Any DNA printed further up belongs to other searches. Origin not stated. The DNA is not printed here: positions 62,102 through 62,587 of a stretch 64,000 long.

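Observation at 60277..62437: Compact two-exon C2H2 ZNF gene with a fish-type N-terminal domain and only three fingers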

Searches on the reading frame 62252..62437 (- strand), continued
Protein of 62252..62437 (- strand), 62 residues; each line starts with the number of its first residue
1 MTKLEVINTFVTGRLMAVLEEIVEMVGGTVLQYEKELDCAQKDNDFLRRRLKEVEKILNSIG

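Call 52: list_cluster_members(proteins=[P0190, P0098, P0148, P0154, P0157, P0166, P0171, P0188, P0200, P0087])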
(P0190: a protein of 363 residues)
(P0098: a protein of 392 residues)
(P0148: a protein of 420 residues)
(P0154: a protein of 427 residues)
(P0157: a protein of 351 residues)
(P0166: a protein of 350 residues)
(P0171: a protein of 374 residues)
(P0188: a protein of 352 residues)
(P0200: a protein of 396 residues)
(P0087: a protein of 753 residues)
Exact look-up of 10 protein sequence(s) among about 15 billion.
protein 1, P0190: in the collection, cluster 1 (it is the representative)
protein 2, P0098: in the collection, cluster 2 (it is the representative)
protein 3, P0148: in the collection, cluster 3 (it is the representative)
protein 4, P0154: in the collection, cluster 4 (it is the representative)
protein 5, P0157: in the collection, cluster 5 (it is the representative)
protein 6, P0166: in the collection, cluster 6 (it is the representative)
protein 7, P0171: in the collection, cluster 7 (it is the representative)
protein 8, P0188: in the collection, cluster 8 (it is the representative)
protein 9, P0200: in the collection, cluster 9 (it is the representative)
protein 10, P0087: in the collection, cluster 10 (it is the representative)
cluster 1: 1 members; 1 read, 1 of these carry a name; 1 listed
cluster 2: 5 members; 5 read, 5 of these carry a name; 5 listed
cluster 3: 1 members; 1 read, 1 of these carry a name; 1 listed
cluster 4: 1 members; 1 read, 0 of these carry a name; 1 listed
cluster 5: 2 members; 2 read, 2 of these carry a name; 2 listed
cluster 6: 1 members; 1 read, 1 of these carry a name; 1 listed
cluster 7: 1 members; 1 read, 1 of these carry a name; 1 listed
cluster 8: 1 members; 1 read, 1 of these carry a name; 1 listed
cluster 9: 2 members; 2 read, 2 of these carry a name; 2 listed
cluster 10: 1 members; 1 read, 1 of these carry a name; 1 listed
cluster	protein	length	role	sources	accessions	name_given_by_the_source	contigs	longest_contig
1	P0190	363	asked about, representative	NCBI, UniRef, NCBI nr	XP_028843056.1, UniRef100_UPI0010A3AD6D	zinc finger and BTB domain-containing protein 49 [Denticeps clupeoides] | zinc finger and BTB domain-containing protein 49 n=1 Tax=Denticeps clupeoides ... | zinc finger and BTB domain-containing protein 49-like [Denticeps clupeoides]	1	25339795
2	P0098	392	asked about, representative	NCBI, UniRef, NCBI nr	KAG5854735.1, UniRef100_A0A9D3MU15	hypothetical protein ANANG_G00040930 [Anguilla anguilla] | C2H2-type domain-containing protein n=2 Tax=Anguilla anguilla TaxID=7936 ...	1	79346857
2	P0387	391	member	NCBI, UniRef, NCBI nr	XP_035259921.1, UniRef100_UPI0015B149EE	zinc finger protein 426-like isoform X2 [Anguilla anguilla] | zinc finger protein 426-like isoform X2 n=1 Tax=Anguilla anguilla TaxID=7936 ...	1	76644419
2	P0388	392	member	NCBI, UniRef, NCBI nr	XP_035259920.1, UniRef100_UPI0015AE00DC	zinc finger protein 436-like isoform X1 [Anguilla anguilla] | zinc finger protein 436-like isoform X1 n=1 Tax=Anguilla anguilla TaxID=7936 ...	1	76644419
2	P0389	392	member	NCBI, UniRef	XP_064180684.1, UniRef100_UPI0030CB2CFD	zinc finger protein 135-like isoform X1 [Anguilla rostrata] | zinc finger protein 135-like isoform X1 n=1 Tax=Anguilla rostrata TaxID=7938 ...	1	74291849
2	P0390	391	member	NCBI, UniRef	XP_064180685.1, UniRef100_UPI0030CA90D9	zinc finger protein 426-like isoform X2 [Anguilla rostrata] | zinc finger protein 426-like isoform X2 n=1 Tax=Anguilla rostrata TaxID=7938 ...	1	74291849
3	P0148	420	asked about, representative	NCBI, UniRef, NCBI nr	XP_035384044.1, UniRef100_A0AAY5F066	zinc finger protein 236 [Electrophorus electricus] | C2H2-type domain-containing protein n=1 Tax=Electrophorus electricus TaxID=8005 ...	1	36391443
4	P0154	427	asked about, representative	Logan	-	-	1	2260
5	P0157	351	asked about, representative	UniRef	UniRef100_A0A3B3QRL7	C2H2-type domain-containing protein n=1 Tax=Paramormyrops kingsleyae TaxID=1676925 ...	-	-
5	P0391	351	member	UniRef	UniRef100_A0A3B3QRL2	C2H2-type domain-containing protein n=1 Tax=Paramormyrops kingsleyae TaxID=1676925 ...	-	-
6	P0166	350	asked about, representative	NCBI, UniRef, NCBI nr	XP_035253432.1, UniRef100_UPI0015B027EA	zinc finger protein with KRAB and SCAN domains 5-like [Anguilla anguilla] | zinc finger protein with KRAB and SCAN domains 5-like n=1 Tax=Anguilla anguilla ...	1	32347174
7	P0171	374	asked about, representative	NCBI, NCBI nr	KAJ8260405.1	hypothetical protein GJAV_G00181740 [Gymnothorax javanicus]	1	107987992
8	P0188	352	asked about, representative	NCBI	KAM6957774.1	uncharacterized protein FYW47_011878 [Aplochiton taeniatus]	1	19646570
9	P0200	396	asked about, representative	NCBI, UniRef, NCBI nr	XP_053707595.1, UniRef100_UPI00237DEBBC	zinc finger protein 70-like [Synchiropus splendidus] | zinc finger protein 70-like n=1 Tax=Synchiropus splendidus TaxID=270530 ...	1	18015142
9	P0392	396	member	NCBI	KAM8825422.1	uncharacterized protein ACB058_021341 [Synchiropus picturatus]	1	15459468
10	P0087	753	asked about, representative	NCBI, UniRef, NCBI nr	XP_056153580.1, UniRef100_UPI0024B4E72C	zinc finger protein 91-like [Lampris incognitus] | zinc finger protein 91-like n=1 Tax=Lampris incognitus TaxID=2546036 RepID=UPI0024B4E72C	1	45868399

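Call 62: search_protein_families(library=pfam, alignment_id=A2, max_evalue=1)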
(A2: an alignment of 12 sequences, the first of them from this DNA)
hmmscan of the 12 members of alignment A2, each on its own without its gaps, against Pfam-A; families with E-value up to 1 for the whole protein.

A. member 1, seq(61 aa): 1 family
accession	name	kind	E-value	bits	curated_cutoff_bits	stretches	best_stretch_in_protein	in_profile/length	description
PF25026.1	Asd-4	-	0.028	15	29.1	1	4-56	20-78/80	Asd-4-like domain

B. families by the number of members that match (of 12 scanned): 15 families
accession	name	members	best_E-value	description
PF01166.23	TSC22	4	0.0006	TSC-22/dip/bun family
PF25026.1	Asd-4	3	0.017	Asd-4-like domain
PF05377.16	FlaC_arch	3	0.021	Flagella accessory protein C (FlaC)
PF06696.16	Strep_SA_rep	3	0.022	Streptococcal surface antigen repeat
PF18455.6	GBR2_CC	3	0.026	Gamma-aminobutyric acid type B receptor subunit 2 coiled-coil domain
PF04102.17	SlyX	3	0.16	SlyX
PF07989.16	Cnn_1N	2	0.0032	Centrosomin N-terminal motif 1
PF05659.16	RPW8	2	0.011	Arabidopsis broad-spectrum mildew resistance protein RPW8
PF08738.15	Gon7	2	0.54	Gon7 family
PF14182.11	YgaB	1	0.01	YgaB-like protein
PF24245.1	INO80F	1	0.026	INO80 complex subunit F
PF25443.1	ANG-1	1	0.059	ANG-1-like domain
PF01105.29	EMP24_GP25L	1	0.12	emp24/gp25L/p24 family/GOLD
PF22161.1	Mre11_C_bact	1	0.12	Mre11 C-terminal domain, bacteria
PF17455.7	LtuB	1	0.15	Late transcription unit B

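Call 63: predict_structure(alignment_id=A2)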
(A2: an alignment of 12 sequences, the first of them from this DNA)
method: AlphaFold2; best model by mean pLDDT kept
length: 61 residues; sequences in the alignment: 12
mean_pLDDT: 96.0   pTM: 0.57
mean pLDDT of the five models: 96.0, 96.0, 95.5, 94.4, 93.7
residues with pLDDT >= 90: 57; 70-90: 3; 50-70: 1; < 50: 0
segments of 3 or more residues with pLDDT < 50: none
pLDDT, mean of each block of 10 residues (from residue 1): 92 98 98 98 98 94 81
secondary structure, 60 per line:
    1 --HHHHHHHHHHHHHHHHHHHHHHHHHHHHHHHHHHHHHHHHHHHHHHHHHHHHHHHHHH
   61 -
elements in order: H3-60

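Call 65: fold_search(model_id=the predicted structure, library=pdb)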
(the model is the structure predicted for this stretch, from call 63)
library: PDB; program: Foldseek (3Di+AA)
matches with E <= 10: 0; with E <= 0.001: 0
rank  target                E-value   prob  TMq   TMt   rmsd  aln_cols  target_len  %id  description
